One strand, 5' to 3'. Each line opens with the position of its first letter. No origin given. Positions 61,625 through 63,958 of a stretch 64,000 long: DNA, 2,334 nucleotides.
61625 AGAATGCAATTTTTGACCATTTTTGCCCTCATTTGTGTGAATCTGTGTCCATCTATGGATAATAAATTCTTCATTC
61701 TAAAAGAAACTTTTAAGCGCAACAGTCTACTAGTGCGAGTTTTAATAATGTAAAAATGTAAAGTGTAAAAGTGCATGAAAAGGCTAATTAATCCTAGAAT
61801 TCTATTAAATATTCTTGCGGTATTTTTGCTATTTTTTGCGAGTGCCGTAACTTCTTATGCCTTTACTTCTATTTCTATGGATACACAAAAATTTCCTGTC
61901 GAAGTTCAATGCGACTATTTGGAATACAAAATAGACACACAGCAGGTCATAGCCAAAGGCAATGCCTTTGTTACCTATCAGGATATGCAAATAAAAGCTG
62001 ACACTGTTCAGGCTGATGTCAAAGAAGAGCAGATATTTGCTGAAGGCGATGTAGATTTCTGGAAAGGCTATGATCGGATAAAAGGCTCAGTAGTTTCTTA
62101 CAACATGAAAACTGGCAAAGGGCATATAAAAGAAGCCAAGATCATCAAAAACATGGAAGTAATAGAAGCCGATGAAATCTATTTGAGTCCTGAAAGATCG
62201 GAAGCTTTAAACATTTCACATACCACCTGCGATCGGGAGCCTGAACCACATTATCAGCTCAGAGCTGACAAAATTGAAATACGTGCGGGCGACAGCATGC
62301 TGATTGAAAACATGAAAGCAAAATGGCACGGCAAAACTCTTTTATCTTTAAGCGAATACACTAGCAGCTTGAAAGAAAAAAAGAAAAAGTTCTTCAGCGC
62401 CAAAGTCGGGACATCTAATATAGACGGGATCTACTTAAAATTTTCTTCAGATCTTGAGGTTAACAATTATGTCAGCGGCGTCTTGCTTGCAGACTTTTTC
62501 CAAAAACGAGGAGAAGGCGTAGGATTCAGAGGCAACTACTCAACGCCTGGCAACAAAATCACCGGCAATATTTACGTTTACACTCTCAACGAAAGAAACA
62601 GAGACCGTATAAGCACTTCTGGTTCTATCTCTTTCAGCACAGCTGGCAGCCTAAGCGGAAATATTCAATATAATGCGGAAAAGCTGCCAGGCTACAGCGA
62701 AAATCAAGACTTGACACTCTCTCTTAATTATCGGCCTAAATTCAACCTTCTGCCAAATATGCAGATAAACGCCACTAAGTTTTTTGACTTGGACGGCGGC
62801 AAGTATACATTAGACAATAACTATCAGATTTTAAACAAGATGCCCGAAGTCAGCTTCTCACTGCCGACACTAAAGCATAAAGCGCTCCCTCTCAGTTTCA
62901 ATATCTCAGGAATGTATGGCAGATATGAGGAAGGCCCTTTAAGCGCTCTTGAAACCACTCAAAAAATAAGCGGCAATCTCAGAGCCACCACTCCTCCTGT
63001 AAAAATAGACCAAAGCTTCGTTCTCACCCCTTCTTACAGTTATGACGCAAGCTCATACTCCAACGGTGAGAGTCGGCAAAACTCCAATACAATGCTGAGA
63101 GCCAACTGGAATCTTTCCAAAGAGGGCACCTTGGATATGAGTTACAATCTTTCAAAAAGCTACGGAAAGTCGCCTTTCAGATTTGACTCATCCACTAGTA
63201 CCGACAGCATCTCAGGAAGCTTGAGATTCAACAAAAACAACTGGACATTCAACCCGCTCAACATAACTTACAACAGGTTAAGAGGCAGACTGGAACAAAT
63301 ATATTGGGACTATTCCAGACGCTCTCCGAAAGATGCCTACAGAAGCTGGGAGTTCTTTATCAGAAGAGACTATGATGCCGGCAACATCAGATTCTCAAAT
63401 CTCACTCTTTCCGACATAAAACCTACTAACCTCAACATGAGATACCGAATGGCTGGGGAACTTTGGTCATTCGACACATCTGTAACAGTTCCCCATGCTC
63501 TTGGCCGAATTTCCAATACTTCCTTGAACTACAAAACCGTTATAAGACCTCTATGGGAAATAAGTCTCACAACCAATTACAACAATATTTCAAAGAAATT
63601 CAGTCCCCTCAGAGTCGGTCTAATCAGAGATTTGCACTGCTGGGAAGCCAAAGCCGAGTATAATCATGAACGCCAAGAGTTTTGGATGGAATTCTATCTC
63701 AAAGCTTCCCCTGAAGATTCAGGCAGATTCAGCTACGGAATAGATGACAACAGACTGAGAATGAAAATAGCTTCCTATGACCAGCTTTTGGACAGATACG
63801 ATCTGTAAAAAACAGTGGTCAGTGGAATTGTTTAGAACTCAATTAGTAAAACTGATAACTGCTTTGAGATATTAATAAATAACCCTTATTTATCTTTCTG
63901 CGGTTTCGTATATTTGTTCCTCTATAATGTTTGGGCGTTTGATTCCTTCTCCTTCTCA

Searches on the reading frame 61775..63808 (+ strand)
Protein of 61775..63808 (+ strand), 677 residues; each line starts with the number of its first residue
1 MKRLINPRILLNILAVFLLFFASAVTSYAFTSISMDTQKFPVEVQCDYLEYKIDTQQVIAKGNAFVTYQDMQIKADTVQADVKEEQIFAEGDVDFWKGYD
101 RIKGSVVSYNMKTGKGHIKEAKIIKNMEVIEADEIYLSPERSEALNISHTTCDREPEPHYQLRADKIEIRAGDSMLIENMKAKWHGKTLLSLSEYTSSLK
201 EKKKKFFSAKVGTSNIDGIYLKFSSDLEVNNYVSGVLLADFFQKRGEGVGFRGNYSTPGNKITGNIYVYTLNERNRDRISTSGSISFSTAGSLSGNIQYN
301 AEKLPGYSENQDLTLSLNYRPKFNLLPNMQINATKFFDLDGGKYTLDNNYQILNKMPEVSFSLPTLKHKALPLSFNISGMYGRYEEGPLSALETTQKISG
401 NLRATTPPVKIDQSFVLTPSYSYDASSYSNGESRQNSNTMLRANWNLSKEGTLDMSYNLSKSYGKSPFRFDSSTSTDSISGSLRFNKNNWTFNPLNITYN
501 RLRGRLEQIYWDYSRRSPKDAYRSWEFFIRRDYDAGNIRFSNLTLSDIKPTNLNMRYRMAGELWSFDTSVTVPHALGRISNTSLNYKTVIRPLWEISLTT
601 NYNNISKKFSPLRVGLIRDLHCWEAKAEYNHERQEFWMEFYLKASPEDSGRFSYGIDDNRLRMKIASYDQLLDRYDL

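Call 15: search_protein_families(library=pfam, proteins=[window:61775-63808:+])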
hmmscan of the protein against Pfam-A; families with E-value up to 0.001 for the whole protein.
window:61775-63808:+ (677 aa): 1 family
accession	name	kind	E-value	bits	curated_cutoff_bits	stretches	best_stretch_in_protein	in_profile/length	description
PF03968.19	LptD_N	-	8.3e-06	26.4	20.4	1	43-137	1-107/113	LptA/(LptD N-terminal domain) LPS transport protein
